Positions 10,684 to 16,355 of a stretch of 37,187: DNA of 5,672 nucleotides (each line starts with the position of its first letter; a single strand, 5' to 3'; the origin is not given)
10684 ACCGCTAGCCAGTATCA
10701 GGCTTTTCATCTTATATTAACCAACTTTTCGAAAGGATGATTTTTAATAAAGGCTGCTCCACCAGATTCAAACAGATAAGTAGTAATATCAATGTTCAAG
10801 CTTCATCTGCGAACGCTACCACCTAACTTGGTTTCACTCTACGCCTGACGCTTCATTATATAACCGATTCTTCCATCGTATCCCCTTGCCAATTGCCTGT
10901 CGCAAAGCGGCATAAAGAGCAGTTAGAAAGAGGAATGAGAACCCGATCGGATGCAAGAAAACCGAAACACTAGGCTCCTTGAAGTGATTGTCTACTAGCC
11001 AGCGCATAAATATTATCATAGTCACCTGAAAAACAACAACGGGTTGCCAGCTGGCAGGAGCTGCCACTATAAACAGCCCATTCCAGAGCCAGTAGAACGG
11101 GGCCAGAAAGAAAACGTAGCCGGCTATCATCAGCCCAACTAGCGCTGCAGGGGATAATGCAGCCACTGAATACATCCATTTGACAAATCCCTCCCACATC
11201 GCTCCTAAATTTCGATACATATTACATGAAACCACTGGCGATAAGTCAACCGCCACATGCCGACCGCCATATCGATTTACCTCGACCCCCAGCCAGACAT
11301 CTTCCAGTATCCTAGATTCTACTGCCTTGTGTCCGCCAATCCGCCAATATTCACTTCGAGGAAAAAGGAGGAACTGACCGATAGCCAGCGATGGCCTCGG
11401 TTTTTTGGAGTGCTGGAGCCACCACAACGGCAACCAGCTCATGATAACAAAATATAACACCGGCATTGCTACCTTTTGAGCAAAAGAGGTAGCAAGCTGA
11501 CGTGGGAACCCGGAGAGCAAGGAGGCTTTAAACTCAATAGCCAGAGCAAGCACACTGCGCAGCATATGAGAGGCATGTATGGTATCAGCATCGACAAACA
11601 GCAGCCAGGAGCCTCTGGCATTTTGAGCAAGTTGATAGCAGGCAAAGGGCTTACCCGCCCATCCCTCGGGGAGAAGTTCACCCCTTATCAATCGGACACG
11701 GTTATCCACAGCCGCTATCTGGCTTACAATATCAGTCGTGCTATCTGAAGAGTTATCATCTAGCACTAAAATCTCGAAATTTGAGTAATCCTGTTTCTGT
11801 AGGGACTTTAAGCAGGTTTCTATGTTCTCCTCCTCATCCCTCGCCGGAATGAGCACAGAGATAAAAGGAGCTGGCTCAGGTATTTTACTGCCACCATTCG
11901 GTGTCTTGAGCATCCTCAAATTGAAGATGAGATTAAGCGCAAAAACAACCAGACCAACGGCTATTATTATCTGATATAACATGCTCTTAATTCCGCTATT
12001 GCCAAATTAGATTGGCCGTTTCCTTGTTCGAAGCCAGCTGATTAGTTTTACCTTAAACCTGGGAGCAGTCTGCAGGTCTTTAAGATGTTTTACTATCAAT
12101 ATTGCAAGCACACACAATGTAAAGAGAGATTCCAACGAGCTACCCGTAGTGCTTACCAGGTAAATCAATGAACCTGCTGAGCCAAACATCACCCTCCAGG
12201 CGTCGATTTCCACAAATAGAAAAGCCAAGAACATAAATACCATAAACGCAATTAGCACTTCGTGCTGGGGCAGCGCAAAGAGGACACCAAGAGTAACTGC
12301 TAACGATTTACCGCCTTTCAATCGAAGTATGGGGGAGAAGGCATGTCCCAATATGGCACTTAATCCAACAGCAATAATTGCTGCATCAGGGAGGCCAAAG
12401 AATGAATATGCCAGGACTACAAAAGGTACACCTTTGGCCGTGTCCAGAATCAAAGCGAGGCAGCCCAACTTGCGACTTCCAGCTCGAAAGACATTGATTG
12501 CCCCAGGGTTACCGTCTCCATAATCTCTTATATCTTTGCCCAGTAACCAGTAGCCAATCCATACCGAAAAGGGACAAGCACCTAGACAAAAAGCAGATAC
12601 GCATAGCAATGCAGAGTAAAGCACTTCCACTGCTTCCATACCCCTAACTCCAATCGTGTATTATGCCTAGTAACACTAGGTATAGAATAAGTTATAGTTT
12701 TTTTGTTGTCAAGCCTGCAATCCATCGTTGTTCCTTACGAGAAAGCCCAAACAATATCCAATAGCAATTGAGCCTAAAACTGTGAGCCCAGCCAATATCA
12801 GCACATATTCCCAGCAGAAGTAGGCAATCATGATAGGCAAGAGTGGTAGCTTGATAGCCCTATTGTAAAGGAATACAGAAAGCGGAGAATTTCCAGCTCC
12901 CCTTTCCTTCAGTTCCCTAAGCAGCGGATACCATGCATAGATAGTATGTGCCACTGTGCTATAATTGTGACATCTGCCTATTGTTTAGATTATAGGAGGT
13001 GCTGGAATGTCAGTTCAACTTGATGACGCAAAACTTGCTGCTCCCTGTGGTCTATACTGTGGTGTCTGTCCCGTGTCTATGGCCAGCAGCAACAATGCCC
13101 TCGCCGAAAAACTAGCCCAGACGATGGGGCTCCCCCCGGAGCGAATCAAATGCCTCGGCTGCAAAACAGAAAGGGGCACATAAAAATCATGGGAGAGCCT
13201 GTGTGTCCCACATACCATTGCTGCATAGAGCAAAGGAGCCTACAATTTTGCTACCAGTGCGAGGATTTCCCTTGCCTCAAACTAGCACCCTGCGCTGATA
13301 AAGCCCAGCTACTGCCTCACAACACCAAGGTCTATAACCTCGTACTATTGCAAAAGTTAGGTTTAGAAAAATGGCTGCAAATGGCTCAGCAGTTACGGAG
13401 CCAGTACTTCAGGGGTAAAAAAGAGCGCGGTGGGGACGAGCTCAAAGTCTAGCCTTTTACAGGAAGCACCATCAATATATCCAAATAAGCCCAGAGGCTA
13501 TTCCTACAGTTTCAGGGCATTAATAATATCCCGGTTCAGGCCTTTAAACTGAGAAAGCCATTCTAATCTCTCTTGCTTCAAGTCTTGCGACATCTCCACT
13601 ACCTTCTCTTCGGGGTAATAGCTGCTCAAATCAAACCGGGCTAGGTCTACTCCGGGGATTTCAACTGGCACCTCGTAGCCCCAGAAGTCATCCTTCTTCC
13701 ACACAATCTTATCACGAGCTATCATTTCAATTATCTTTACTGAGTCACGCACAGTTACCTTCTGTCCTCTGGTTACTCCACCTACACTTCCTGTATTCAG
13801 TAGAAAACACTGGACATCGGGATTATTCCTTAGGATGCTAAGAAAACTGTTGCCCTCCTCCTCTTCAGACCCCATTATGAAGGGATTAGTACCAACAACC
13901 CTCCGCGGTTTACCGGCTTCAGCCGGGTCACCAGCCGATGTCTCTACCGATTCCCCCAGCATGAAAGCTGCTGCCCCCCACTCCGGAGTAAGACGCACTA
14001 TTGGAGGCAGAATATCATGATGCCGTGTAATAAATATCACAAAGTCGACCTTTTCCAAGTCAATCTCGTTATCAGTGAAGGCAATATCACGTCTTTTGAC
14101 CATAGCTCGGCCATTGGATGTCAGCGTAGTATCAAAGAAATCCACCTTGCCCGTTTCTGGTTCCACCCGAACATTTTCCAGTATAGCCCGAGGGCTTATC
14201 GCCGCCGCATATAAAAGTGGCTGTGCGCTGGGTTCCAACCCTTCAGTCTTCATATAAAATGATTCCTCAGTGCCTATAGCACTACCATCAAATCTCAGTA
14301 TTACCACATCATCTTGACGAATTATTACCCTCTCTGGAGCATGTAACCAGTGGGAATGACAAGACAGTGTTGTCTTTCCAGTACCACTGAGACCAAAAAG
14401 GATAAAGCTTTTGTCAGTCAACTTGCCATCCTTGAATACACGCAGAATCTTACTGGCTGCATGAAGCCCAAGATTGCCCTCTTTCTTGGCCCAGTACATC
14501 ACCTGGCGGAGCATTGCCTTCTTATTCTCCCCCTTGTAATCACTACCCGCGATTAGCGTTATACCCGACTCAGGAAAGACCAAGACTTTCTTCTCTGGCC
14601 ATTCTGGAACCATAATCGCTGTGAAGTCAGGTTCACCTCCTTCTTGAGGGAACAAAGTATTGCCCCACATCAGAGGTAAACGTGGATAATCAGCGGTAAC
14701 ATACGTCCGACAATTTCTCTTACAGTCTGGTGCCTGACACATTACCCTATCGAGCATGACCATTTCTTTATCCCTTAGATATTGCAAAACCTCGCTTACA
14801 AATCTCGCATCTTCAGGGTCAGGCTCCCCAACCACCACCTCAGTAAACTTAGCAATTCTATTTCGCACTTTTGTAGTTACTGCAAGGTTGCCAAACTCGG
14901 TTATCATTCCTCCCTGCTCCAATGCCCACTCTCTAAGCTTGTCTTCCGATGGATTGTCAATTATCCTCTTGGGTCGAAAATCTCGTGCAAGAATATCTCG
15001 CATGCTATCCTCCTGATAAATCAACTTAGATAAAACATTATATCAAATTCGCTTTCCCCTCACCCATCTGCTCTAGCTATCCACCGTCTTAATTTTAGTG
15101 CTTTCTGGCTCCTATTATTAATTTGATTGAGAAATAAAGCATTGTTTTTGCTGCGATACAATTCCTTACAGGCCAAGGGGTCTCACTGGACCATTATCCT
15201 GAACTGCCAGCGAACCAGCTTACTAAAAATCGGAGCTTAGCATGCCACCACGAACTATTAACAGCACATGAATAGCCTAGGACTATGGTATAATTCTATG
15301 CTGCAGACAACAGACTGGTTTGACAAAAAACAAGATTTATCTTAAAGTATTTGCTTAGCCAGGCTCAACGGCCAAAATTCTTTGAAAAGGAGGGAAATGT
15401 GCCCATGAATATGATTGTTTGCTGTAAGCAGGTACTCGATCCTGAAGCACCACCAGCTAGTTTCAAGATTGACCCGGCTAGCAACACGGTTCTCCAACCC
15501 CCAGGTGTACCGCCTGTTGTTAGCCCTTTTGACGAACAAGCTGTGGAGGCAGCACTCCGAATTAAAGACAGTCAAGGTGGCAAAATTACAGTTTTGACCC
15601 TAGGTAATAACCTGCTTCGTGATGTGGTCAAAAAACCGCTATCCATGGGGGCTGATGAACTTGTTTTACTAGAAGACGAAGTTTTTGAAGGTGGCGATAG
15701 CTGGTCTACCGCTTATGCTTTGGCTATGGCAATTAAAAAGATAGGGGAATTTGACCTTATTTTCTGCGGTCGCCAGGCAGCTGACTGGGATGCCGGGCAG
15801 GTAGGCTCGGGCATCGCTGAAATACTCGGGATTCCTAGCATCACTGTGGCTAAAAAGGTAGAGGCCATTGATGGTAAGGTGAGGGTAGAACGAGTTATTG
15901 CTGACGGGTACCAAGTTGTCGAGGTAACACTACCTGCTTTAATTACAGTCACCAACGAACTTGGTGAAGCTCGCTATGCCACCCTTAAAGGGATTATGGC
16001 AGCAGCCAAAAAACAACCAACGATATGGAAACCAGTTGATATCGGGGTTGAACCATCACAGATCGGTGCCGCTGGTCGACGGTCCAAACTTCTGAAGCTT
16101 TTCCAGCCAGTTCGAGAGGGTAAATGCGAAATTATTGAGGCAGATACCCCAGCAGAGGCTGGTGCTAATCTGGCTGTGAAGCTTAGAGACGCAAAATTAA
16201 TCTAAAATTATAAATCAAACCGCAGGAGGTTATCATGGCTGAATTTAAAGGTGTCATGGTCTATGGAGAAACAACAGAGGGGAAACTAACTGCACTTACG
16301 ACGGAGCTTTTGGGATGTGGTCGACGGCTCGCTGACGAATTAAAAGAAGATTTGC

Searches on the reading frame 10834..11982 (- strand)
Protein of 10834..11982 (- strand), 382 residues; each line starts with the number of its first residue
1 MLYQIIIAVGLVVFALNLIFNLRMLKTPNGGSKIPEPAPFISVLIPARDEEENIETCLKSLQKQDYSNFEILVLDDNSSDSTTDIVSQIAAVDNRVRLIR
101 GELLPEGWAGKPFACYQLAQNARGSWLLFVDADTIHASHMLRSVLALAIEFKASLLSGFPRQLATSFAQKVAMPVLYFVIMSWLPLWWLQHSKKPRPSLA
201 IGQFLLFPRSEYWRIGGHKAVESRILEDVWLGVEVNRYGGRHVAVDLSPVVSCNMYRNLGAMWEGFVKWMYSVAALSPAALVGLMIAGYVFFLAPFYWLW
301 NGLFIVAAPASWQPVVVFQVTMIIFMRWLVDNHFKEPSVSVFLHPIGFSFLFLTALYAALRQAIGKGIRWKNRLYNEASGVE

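Call 77: search_protein_families(library=pfam, proteins=[window:10834-11982:-], max_evalue=0.00001)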
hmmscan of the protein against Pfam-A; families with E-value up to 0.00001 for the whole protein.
window:10834-11982:- (382 aa): 4 families
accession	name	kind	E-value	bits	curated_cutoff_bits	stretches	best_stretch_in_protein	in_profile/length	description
PF00535.33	Glycos_transf_2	-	1.6e-23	83.9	23.3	1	42-153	1-108/168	Glycosyl transferase family 2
PF13641.12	Glyco_tranf_2_3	-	3.2e-15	57.2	27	1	39-243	2-202/230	Glycosyltransferase like family 2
PF13506.12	Glyco_transf_21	-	1.2e-09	38.3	21.7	1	107-269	14-172/174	Glycosyl transferase family 21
PF10111.15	Glyco_tranf_2_2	-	2.2e-07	31.1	27.3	1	42-148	1-106/276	Glycosyltransferase like family 2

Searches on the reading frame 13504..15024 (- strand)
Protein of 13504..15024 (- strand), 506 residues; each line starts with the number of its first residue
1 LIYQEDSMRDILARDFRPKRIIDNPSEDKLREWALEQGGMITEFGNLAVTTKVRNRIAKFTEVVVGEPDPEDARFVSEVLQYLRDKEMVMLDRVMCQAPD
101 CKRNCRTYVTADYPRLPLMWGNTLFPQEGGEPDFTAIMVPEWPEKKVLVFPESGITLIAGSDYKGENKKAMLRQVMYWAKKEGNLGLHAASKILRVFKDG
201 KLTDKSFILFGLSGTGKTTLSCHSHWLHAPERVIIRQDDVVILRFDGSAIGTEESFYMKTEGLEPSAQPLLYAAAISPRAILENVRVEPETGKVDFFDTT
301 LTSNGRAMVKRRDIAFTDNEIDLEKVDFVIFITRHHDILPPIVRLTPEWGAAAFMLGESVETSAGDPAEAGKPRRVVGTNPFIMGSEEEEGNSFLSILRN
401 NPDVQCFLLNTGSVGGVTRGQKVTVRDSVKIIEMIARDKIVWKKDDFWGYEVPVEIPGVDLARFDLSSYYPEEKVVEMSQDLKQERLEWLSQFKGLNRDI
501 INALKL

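Call 77: search_protein_families(library=pfam, proteins=[window:13504-15024:-], max_evalue=0.00001)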
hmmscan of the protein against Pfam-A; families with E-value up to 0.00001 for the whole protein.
window:13504-15024:- (506 aa): 1 family
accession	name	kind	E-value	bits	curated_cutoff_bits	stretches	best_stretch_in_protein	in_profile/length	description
PF01293.25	PEPCK_ATP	-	8.7e-71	239.4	26.5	1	20-460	2-463/465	Phosphoenolpyruvate carboxykinase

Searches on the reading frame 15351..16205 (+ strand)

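Call 5: search_protein_families(library=pfam, proteins=[window:15351-16205:+], max_evalue=0.01)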
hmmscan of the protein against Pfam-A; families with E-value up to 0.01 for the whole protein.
window:15351-16205:+ (284 aa): 1 family
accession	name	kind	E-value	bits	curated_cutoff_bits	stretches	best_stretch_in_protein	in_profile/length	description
PF01012.27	ETF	-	5.2e-39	134.3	26.7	1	56-227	12-177/181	Electron transfer flavoprotein domain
